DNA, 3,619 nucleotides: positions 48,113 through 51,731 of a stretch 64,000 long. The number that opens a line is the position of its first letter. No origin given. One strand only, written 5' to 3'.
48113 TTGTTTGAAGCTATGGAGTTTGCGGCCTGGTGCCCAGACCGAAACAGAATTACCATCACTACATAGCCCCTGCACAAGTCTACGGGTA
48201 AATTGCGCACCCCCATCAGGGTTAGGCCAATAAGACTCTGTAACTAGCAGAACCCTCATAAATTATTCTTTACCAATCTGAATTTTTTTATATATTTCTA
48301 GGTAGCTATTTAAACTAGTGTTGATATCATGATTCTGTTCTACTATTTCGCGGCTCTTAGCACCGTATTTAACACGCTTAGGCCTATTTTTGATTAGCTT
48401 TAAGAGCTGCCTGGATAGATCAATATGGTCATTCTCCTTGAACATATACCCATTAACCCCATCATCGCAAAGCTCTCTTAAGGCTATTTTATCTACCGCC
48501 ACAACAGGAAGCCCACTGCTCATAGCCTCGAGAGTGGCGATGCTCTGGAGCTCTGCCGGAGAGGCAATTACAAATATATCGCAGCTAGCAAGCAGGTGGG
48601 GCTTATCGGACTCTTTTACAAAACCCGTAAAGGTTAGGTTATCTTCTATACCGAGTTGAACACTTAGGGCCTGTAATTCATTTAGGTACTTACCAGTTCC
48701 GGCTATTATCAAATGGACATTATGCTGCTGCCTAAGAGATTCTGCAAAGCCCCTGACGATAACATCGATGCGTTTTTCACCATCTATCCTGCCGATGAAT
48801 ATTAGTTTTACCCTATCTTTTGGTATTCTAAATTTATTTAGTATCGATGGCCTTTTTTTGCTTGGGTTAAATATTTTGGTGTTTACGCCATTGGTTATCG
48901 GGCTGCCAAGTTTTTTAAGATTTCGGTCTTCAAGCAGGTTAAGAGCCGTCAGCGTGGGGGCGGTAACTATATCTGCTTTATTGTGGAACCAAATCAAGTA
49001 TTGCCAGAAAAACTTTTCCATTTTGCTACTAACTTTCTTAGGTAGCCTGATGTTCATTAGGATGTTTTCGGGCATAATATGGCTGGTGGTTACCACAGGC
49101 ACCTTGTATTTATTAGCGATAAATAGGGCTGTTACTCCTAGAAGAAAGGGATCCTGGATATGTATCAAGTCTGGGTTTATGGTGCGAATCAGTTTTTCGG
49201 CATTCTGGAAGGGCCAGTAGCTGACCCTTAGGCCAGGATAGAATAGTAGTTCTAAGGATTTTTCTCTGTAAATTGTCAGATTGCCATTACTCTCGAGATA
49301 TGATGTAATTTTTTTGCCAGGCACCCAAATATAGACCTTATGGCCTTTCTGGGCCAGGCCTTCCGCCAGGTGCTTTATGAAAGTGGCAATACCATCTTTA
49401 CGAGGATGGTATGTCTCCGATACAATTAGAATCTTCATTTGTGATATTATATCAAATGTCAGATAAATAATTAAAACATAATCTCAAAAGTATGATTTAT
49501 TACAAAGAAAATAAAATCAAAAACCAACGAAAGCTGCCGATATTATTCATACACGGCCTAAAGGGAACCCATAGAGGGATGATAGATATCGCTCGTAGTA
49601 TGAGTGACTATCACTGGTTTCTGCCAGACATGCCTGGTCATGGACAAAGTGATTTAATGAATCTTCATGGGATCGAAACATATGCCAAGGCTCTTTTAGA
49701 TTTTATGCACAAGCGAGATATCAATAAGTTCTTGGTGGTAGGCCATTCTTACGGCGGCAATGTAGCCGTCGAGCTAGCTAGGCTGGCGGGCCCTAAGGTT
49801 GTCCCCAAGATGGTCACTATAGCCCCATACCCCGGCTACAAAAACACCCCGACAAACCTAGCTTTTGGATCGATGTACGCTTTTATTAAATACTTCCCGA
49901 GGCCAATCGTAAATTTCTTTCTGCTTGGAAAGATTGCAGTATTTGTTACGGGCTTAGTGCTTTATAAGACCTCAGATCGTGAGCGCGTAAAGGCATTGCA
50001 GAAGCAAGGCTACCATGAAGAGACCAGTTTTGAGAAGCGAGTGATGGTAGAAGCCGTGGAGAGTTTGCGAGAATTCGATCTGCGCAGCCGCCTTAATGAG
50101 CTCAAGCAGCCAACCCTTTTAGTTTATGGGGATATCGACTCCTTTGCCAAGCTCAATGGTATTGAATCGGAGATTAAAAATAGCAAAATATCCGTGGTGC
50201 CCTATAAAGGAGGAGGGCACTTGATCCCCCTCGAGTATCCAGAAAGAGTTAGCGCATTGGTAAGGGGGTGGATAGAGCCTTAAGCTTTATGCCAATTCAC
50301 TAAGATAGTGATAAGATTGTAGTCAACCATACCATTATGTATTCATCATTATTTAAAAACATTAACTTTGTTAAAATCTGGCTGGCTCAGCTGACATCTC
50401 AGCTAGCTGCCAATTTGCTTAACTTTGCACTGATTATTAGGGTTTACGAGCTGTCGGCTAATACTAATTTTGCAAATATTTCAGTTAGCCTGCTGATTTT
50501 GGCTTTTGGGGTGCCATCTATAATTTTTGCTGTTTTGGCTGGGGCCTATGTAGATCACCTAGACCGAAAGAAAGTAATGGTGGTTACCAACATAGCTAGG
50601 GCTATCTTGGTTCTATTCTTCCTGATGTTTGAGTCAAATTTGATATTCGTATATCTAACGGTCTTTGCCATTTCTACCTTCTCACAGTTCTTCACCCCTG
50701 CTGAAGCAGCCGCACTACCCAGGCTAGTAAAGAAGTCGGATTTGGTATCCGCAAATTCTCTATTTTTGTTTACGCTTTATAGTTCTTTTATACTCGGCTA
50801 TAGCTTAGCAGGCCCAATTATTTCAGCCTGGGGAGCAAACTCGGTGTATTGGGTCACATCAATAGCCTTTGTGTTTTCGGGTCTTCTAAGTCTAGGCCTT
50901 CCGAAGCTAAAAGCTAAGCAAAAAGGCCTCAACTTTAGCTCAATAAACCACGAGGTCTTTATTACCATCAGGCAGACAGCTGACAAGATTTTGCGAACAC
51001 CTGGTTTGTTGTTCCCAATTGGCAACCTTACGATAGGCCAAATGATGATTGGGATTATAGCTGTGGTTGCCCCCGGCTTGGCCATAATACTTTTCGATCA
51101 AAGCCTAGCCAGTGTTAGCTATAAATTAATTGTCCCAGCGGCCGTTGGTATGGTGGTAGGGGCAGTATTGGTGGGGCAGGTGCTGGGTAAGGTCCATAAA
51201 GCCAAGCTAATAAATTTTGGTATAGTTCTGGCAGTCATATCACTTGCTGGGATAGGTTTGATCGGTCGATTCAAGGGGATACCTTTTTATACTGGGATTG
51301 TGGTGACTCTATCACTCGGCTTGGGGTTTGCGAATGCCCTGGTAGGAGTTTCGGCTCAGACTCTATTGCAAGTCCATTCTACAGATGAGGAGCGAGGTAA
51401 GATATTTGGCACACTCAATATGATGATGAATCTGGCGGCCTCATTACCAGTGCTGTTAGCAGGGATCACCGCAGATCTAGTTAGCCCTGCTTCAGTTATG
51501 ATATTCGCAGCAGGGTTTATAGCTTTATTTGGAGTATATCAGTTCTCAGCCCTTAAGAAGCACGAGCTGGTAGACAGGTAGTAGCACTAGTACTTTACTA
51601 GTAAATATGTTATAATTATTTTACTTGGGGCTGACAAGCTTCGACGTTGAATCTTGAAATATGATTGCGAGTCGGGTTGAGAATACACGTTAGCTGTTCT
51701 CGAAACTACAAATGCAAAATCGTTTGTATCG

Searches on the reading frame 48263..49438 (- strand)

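Call 8: search_protein_families(library=pfam, proteins=[window:48263-49438:-], max_evalue=0.001)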
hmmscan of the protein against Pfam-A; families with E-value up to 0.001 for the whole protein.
window:48263-49438:- (391 aa): 8 families
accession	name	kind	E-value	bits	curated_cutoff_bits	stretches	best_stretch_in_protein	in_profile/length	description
PF00534.26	Glycos_transf_1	-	6.5e-38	130.4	26.4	1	198-364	4-171/172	Glycosyl transferases group 1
PF13692.12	Glyco_trans_1_4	-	1.5e-33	116.5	27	1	211-351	3-142/142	Glycosyl transferases group 1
PF13439.12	Glyco_transf_4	-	1.3e-28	100.6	28.5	1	15-187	2-168/170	Glycosyltransferase Family 4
PF13579.12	Glyco_trans_4_4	-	3.6e-12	47.3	29.7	1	16-173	2-146/158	Glycosyl transferase 4-like domain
PF20706.3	GT4-conflict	-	2.4e-10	40.4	26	1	204-324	193-320/385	Family 4 Glycosyltransferase in conflict systems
PF13524.12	Glyco_trans_1_2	-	1.9e-06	28.3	25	1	231-378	5-141/144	Glycosyl transferase-like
PF13477.12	Glyco_trans_4_2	-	1.4e-05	25.7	23.4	1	18-120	10-107/139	Glycosyl transferase 4-like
PF08323.17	Glyco_transf_5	-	0.00051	20.3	22.7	0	2-42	1-43/239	Starch synthase catalytic domain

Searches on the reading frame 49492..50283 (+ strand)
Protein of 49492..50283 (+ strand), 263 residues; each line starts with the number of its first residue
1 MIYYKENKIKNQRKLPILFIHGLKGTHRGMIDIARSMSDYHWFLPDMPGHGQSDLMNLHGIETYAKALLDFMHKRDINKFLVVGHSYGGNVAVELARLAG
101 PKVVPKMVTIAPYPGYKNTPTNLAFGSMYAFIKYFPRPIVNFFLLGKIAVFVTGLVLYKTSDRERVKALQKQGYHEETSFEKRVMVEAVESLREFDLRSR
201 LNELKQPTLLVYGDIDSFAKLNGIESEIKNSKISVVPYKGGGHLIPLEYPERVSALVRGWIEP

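Call 8: search_protein_families(library=pfam, proteins=[window:49492-50283:+], max_evalue=0.001)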
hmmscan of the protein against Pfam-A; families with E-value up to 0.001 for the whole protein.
window:49492-50283:+ (263 aa): 7 families
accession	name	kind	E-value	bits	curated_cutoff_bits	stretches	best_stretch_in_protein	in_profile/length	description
PF00561.26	Abhydrolase_1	-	1.3e-18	68.1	25.8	1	16-248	2-243/245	alpha/beta hydrolase fold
PF12697.13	Abhydrolase_6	-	1.3e-14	55.8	26.3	1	17-255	1-216/217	Alpha/beta hydrolase family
PF12146.15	Hydrolase_4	-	2.7e-13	50.2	27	1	16-248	6-237/239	Serine aminopeptidase, S33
PF07819.20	PGAP1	-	7.6e-07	29.6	24.3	0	67-111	78-126/233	PGAP1-like alpha/beta domain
PF00975.26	Thioesterase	-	8.6e-05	23.3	26.4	1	46-98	34-86/226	Thioesterase domain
PF06028.17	DUF915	-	0.00015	21.7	22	0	6-37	3-34/255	Alpha/beta hydrolase of unknown function (DUF915)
PF12695.13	Abhydrolase_5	-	0.00045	20.5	27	0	74-123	53-99/164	Alpha/beta hydrolase family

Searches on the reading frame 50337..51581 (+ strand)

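Call 8: search_protein_families(library=pfam, proteins=[window:50337-51581:+], max_evalue=0.001)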
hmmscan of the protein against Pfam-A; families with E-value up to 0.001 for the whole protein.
window:50337-51581:+ (414 aa): 2 families
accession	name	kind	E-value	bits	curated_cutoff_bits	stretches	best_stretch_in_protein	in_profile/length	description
PF07690.21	MFS_1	-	2.6e-32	112.5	33.4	2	14-370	1-345/347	Major Facilitator Superfamily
PF05977.19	MFS_3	-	2.2e-06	26.9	27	1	6-309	7-304/524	Transmembrane secretion effector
